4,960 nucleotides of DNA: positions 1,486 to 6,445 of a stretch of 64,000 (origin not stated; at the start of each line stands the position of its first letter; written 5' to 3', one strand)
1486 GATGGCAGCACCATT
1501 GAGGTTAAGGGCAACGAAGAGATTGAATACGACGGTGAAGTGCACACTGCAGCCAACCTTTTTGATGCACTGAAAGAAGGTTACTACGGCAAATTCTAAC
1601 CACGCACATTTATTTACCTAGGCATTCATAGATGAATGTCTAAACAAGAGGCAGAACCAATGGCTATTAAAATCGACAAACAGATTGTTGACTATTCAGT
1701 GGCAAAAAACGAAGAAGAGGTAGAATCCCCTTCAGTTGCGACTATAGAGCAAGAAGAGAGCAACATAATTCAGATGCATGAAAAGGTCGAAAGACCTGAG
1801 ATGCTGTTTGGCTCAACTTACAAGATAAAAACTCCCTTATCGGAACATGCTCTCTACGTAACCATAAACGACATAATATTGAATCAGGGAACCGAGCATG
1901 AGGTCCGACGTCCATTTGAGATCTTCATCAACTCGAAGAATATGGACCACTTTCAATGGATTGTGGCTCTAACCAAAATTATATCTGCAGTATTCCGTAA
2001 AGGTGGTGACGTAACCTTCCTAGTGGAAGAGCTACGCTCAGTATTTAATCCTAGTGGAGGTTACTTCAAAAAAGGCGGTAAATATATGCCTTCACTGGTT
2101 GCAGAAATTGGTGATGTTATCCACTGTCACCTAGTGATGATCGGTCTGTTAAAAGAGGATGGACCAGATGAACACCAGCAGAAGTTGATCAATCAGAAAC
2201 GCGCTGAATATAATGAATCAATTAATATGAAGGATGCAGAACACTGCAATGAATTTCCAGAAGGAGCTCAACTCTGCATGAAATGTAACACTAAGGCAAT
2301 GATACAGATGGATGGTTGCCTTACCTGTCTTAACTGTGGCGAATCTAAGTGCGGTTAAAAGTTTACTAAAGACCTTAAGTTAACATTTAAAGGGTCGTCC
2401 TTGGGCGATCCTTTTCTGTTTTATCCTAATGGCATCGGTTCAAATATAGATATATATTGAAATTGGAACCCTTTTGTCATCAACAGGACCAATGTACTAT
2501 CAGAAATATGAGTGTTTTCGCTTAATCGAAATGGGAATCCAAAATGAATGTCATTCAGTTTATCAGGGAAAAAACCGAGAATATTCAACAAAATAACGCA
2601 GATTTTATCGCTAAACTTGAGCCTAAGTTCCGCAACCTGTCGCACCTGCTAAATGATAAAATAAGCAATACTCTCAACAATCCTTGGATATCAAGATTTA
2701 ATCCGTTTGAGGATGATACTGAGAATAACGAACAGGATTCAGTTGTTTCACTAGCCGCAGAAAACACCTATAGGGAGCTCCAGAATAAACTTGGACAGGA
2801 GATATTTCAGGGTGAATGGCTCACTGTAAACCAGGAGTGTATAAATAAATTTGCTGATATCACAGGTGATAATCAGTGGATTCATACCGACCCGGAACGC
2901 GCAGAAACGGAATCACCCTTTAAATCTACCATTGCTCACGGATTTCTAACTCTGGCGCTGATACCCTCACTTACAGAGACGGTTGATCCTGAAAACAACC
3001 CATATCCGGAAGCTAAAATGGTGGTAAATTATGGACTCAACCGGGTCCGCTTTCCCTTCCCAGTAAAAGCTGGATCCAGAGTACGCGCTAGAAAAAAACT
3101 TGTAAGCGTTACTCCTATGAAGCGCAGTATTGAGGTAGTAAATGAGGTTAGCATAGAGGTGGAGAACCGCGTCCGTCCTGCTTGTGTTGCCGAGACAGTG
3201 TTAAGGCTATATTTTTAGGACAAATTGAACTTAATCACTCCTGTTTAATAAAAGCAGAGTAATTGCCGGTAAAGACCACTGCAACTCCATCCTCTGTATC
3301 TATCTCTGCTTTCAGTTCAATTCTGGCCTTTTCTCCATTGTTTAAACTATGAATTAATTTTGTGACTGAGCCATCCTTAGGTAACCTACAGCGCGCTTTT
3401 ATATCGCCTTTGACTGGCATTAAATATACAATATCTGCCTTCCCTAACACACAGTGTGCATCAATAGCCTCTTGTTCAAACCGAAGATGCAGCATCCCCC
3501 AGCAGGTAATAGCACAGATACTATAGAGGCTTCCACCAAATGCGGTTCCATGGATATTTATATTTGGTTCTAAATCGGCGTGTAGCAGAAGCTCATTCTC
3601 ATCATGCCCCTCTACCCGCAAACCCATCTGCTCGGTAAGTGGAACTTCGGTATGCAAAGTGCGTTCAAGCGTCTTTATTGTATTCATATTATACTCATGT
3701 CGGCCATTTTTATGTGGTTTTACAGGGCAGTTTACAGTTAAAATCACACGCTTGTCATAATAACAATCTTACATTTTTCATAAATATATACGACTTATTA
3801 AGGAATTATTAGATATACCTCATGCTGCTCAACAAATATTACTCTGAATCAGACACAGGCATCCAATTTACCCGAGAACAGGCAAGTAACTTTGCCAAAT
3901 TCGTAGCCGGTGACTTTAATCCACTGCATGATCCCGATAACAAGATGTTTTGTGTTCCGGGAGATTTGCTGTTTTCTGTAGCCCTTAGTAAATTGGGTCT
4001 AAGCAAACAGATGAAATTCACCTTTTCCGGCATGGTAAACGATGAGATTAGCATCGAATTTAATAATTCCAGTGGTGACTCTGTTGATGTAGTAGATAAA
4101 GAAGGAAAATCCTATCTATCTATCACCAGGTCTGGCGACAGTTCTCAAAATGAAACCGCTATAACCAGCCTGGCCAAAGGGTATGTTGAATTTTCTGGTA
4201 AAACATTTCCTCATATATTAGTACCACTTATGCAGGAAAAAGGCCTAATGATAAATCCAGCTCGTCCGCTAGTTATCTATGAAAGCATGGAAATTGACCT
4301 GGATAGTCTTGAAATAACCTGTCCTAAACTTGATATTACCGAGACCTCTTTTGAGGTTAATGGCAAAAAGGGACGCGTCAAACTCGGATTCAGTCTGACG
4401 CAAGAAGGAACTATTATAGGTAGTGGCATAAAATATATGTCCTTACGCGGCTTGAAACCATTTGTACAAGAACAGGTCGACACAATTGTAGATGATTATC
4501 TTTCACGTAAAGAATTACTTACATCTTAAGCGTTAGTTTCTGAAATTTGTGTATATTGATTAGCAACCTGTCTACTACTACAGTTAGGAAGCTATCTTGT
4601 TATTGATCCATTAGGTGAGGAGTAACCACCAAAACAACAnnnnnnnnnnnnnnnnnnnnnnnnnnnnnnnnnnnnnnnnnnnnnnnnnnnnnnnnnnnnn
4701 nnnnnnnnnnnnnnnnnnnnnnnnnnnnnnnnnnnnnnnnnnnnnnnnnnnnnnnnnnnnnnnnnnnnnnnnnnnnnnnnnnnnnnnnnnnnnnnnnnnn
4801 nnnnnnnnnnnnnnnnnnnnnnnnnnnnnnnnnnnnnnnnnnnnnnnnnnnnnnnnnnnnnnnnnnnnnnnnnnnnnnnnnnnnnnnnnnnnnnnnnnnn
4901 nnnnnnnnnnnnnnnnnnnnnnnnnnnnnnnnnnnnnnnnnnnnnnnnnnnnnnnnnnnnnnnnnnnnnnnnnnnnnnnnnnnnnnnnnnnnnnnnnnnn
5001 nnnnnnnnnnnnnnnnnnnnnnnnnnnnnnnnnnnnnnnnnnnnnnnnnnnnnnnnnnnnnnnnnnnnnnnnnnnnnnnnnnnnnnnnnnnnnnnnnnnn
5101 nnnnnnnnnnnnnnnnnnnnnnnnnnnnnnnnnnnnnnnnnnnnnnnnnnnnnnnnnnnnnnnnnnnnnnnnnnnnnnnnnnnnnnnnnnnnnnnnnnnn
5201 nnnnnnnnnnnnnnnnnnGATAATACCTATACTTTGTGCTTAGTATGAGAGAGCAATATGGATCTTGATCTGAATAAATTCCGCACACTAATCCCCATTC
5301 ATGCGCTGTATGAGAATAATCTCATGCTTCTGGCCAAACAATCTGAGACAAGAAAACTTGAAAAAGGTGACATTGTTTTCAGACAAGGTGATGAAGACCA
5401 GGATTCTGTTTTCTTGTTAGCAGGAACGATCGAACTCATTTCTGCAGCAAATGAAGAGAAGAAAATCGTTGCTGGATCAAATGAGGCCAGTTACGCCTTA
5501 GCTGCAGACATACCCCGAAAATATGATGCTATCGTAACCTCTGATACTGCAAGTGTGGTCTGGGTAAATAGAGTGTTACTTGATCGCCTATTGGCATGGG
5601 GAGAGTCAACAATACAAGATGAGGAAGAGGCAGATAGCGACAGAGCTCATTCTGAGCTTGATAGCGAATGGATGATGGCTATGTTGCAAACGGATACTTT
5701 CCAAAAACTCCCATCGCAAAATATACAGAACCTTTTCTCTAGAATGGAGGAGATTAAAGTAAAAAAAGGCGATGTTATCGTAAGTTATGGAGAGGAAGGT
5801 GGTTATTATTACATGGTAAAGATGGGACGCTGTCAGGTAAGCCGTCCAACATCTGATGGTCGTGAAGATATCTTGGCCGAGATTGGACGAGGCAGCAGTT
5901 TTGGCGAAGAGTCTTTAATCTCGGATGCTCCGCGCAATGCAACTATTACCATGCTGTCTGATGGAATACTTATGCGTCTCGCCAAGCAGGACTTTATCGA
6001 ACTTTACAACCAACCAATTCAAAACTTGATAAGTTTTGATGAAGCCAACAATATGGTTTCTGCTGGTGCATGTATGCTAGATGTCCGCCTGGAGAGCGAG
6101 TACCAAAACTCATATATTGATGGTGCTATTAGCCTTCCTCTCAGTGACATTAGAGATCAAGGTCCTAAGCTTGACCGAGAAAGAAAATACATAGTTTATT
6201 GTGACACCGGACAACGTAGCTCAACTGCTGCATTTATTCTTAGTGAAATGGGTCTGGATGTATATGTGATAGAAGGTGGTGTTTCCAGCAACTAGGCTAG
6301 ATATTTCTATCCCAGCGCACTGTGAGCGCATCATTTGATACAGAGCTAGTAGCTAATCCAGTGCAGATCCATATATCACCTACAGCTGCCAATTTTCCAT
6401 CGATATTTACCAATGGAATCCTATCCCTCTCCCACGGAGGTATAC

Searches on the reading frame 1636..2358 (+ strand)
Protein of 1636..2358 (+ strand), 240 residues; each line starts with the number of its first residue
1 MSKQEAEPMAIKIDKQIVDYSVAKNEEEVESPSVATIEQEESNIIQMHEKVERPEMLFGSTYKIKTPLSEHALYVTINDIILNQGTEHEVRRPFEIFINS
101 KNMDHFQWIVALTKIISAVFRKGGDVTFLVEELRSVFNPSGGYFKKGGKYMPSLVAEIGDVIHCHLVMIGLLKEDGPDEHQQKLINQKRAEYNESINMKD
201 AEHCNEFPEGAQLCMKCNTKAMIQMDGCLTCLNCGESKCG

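Call 94: search_protein_families(library=pfam, proteins=[window:1636-2358:+], max_evalue=0.001)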
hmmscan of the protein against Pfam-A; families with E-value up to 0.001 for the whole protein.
window:1636-2358:+ (240 aa): 1 family
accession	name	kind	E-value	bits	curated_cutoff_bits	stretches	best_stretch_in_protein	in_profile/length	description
PF12637.14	TSCPD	-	3.1e-07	31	22.8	1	62-163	3-85/88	TSCPD domain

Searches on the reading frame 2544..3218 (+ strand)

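Call 94: search_protein_families(library=pfam, proteins=[window:2544-3218:+], max_evalue=0.001)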
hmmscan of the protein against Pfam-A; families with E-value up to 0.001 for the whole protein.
window:2544-3218:+ (224 aa): 1 family
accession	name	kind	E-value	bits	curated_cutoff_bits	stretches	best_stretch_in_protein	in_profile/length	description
PF01575.25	MaoC_dehydratas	-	3.6e-24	85.1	27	1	80-205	3-120/123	MaoC like domain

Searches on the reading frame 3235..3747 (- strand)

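Call 94: search_protein_families(library=pfam, proteins=[window:3235-3747:-], max_evalue=0.001)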
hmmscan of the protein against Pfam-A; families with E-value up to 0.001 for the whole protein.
window:3235-3747:- (170 aa): 1 family
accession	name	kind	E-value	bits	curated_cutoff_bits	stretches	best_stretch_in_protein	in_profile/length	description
PF09500.16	YiiD_C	-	9.1e-44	149.3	27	1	25-165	2-142/144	Putative thioesterase (yiiD_Cterm)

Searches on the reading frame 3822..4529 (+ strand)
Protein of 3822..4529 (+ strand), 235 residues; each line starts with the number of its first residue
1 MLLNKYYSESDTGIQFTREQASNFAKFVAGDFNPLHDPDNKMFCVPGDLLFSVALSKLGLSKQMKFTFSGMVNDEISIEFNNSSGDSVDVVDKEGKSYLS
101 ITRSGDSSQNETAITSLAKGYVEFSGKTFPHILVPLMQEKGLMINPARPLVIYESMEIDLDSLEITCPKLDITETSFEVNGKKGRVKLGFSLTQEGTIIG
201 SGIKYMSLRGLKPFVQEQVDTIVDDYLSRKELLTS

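Call 94: search_protein_families(library=pfam, proteins=[window:3822-4529:+], max_evalue=0.001)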
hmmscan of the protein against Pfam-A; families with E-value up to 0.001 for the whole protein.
window:3822-4529:+ (235 aa): 1 family
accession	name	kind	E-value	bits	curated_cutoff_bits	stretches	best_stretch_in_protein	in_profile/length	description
PF12119.13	DUF3581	-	2.6e-91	305.4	25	1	1-216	1-216/217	Protein of unknown function (DUF3581)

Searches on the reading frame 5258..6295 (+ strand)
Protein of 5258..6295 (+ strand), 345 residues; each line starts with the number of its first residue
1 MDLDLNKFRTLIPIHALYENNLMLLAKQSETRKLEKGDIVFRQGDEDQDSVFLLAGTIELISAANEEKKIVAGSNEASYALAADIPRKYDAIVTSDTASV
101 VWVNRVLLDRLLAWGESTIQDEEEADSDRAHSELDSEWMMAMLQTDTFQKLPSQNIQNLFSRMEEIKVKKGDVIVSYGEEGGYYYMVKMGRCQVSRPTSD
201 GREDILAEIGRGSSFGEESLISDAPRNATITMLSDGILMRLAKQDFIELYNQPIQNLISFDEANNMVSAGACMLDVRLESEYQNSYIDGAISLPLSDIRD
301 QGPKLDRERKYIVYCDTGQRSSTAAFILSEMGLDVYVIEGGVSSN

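Call 94: search_protein_families(library=pfam, proteins=[window:5258-6295:+], max_evalue=0.001)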
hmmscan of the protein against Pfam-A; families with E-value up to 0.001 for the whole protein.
window:5258-6295:+ (345 aa): 2 families
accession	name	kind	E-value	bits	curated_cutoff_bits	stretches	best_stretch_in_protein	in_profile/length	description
PF00027.35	cNMP_binding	-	2e-27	95.4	27.5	2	166-252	2-88/89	Cyclic nucleotide-binding domain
PF00581.25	Rhodanese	-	6e-17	62.4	22.2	1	261-343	3-97/102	Rhodanese-like domain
